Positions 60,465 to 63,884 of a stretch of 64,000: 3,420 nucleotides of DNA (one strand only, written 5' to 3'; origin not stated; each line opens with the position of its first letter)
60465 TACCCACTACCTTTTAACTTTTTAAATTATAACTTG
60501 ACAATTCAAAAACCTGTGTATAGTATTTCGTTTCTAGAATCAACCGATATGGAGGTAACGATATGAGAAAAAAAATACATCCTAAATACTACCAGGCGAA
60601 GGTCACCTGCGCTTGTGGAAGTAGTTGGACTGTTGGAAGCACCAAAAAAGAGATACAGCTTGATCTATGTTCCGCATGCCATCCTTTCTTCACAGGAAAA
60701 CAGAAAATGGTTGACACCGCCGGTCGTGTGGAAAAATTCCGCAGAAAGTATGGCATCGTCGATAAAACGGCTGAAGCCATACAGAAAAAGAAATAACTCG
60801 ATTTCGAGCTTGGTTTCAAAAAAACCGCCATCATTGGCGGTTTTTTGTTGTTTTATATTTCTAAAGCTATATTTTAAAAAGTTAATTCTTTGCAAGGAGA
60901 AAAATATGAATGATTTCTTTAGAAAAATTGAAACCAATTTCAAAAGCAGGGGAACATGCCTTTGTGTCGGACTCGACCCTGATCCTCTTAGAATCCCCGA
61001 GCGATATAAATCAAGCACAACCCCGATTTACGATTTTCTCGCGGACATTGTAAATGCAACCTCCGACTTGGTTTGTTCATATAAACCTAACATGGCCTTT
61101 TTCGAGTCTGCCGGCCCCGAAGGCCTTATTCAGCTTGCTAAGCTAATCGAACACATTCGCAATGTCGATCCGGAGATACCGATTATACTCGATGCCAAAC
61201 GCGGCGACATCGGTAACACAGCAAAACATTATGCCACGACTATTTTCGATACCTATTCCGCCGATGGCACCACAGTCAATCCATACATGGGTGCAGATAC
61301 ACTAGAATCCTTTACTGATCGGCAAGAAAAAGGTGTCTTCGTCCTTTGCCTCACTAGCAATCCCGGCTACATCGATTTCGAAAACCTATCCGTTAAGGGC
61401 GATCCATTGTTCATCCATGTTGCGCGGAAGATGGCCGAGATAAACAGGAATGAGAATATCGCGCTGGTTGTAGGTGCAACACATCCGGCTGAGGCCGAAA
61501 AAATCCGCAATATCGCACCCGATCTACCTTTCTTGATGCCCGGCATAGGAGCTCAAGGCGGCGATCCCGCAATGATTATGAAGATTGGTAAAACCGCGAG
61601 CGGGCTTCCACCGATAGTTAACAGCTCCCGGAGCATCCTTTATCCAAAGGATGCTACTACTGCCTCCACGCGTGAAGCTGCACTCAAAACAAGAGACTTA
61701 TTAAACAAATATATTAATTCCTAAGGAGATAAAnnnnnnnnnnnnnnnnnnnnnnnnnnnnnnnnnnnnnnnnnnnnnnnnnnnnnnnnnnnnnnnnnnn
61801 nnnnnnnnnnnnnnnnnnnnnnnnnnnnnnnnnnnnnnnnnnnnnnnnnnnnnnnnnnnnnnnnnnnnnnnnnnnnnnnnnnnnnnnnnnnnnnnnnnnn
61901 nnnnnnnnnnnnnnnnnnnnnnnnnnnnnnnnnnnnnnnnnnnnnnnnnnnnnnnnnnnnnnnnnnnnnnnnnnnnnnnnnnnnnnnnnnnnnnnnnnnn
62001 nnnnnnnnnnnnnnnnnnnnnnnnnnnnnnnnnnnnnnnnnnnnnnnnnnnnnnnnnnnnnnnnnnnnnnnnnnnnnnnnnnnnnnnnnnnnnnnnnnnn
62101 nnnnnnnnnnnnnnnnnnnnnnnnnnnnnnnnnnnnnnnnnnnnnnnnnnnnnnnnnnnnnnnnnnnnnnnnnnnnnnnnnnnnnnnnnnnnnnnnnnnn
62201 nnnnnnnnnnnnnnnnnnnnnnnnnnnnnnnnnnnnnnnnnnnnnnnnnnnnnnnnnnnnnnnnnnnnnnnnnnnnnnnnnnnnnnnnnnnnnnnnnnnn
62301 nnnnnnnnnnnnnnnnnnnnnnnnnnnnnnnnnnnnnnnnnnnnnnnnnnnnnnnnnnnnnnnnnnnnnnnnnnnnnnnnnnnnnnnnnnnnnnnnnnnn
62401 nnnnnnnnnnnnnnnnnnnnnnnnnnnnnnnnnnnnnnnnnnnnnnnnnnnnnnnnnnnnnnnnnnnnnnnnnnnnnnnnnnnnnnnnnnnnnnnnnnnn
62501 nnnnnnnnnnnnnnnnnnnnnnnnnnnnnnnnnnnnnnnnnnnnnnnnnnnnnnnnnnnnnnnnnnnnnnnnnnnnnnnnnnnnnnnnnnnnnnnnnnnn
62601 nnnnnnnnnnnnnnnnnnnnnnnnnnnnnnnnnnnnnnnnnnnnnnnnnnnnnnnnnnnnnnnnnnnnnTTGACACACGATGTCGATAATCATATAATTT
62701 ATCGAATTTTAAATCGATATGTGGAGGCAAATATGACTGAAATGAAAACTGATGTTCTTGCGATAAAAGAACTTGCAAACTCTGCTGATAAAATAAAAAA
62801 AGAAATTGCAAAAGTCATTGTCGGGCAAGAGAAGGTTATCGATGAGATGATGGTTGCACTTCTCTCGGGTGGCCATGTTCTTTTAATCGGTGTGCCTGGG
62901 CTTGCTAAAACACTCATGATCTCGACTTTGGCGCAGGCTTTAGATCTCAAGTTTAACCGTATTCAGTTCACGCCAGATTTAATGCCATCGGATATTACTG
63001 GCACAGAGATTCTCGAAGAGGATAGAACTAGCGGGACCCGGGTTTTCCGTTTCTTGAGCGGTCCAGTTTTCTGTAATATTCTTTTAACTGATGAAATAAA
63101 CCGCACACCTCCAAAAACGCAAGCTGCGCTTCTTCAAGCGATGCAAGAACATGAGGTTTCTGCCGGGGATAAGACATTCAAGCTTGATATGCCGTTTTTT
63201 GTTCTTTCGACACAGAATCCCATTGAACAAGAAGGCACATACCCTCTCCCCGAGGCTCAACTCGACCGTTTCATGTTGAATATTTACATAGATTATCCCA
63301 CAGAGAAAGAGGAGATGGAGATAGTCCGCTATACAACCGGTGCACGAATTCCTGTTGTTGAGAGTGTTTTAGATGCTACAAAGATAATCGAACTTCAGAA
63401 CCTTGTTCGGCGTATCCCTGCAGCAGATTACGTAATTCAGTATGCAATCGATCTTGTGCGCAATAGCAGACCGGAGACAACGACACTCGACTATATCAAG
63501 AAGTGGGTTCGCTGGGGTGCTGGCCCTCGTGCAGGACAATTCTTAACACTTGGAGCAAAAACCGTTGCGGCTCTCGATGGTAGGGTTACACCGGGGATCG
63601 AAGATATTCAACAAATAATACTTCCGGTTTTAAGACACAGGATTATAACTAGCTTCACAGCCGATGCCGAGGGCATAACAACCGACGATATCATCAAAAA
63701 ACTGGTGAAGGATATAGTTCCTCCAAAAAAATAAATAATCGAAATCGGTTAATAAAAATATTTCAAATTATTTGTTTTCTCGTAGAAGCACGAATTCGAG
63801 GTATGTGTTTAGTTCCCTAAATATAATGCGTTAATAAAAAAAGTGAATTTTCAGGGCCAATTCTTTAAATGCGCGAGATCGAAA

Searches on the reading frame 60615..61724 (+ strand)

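Call 74: search_protein_families(library=pfam, proteins=[window:60615-61724:+], max_evalue=0.00001)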
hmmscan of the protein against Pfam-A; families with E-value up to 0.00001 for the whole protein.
window:60615-61724:+ (369 aa): 1 family
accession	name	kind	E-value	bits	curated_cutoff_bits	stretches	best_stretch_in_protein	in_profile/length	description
PF00215.30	OMPdecase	-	4.7e-32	112.1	27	1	116-350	3-217/221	Orotidine 5'-phosphate decarboxylase / HUMPS family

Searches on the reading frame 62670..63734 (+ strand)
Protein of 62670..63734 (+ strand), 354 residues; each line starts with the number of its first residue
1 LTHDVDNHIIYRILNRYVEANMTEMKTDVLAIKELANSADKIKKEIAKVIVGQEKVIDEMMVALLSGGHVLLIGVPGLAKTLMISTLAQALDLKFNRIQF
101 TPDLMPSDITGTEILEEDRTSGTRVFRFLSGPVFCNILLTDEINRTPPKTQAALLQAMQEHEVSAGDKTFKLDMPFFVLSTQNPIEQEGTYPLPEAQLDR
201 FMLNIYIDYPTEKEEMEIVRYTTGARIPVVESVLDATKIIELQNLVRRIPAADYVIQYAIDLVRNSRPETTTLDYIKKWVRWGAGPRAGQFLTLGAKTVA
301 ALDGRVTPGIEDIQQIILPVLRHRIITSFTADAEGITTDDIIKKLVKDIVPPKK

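Call 74: search_protein_families(library=pfam, proteins=[window:62670-63734:+], max_evalue=0.00001)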
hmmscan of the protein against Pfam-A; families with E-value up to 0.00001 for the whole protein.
window:62670-63734:+ (354 aa): 4 families
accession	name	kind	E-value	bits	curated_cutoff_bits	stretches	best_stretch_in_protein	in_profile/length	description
PF07726.17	AAA_3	-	3.5e-61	205.3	27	1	69-203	1-131/131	ATPase family associated with various cellular activities (AAA)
PF17863.7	AAA_lid_2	-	8.3e-15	54.7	22.7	1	280-344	9-73/74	AAA lid domain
PF20030.5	bpMoxR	-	1.2e-12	47.7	27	1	41-217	5-176/205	MoxR domain in the MoxR-vWA-beta-propeller ternary systems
PF07728.20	AAA_5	-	5.4e-12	46.3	22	1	69-201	1-139/139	AAA domain (dynein-related subfamily)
